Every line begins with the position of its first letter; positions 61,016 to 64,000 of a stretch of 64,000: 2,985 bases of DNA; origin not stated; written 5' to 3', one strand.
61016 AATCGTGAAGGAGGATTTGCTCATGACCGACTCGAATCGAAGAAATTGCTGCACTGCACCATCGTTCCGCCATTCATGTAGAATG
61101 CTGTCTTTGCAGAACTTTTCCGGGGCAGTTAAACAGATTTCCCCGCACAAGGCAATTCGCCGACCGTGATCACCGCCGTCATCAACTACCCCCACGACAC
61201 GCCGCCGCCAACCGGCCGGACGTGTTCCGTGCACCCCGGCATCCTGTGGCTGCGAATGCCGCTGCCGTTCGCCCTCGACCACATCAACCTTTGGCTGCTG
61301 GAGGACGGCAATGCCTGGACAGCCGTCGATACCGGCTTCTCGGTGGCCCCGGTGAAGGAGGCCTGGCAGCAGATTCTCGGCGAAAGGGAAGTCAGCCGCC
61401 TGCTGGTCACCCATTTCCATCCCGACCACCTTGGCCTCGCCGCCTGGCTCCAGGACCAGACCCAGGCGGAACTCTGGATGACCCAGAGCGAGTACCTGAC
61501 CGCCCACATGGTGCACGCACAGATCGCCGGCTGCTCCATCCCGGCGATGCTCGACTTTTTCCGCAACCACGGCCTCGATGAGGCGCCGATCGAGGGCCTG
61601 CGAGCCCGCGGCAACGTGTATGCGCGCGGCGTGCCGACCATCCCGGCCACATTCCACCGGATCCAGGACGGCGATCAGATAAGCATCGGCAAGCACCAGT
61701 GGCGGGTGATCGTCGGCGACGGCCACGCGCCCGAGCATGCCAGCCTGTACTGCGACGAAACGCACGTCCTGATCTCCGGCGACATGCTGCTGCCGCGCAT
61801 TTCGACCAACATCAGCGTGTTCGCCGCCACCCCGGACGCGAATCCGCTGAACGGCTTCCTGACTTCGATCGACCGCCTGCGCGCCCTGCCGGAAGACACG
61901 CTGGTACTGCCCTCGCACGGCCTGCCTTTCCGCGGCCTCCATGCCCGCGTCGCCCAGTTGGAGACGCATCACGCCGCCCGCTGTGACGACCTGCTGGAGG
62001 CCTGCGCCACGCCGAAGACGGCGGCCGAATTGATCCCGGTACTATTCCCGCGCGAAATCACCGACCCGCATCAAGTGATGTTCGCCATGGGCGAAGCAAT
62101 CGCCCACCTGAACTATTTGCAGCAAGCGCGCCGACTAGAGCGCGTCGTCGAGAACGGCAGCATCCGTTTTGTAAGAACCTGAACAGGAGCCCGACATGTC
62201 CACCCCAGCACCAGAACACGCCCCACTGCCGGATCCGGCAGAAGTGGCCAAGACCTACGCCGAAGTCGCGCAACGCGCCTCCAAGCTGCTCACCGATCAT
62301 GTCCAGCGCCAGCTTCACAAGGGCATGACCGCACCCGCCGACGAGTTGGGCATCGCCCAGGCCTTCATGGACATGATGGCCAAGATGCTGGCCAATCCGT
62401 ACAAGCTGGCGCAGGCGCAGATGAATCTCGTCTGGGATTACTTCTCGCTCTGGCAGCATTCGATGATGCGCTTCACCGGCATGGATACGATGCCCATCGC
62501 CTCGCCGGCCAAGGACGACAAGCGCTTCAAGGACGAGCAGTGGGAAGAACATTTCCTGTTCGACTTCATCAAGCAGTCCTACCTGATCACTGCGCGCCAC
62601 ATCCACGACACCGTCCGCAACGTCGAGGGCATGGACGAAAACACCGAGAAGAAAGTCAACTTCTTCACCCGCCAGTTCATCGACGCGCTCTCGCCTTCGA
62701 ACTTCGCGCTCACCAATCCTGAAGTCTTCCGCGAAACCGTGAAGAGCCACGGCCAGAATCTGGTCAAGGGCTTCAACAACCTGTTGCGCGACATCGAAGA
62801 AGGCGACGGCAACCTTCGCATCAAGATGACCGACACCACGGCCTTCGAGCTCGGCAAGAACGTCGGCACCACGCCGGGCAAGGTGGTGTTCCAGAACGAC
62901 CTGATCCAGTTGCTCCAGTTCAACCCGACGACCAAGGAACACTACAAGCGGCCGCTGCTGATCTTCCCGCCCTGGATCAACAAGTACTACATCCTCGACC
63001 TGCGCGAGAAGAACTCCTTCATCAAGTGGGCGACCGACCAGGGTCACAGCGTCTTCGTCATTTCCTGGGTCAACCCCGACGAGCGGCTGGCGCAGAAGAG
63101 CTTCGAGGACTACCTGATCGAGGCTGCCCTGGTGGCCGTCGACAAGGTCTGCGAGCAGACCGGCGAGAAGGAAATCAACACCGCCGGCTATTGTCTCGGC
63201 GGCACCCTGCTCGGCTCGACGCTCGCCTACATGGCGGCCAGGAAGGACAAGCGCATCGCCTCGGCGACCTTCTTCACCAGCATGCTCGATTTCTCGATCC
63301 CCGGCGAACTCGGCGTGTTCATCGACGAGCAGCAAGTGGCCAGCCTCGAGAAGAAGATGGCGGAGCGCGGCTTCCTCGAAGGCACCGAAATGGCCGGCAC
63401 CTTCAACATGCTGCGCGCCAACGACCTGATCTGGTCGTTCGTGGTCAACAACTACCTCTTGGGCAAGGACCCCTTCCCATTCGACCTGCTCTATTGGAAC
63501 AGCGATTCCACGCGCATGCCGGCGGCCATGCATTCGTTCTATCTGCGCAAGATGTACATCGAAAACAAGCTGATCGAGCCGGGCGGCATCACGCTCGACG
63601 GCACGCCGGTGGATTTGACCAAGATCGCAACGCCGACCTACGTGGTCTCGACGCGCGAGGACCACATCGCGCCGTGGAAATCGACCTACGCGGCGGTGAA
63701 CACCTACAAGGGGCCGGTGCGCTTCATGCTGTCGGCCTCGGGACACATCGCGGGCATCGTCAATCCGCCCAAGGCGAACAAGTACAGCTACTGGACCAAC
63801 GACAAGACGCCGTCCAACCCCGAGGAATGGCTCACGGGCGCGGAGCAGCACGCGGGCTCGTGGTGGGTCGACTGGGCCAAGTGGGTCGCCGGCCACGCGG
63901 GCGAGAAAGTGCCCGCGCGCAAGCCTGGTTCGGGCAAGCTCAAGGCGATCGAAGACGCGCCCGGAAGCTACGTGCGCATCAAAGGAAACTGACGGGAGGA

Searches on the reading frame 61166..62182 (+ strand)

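Call 52: search_protein_families(library=pfam, proteins=[window:61166-62182:+])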
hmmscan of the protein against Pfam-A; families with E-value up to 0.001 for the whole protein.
window:61166-62182:+ (338 aa): 2 families
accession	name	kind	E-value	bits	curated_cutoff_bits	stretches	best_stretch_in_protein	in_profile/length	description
PF00753.33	Lactamase_B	-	4.6e-25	89.1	22.7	1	39-251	5-196/196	Metallo-beta-lactamase superfamily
PF21221.3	B_lactamase-like_C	-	1.3e-20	73.2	27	1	279-324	1-46/46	Metallo-beta-lactamase-like, C-terminal domain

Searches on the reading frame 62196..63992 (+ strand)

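Call 52: search_protein_families(library=pfam, proteins=[window:62196-63992:+])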
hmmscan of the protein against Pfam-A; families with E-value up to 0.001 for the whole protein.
window:62196-63992:+ (598 aa): 2 families
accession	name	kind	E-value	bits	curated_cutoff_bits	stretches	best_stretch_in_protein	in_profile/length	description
PF07167.19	PhaC_N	-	2.8e-76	255.5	23.7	1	107-279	1-173/173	Poly-beta-hydroxybutyrate polymerase (PhaC) N-terminus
PF00561.26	Abhydrolase_1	-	1.6e-12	48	25.8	1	281-523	25-244/245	alpha/beta hydrolase fold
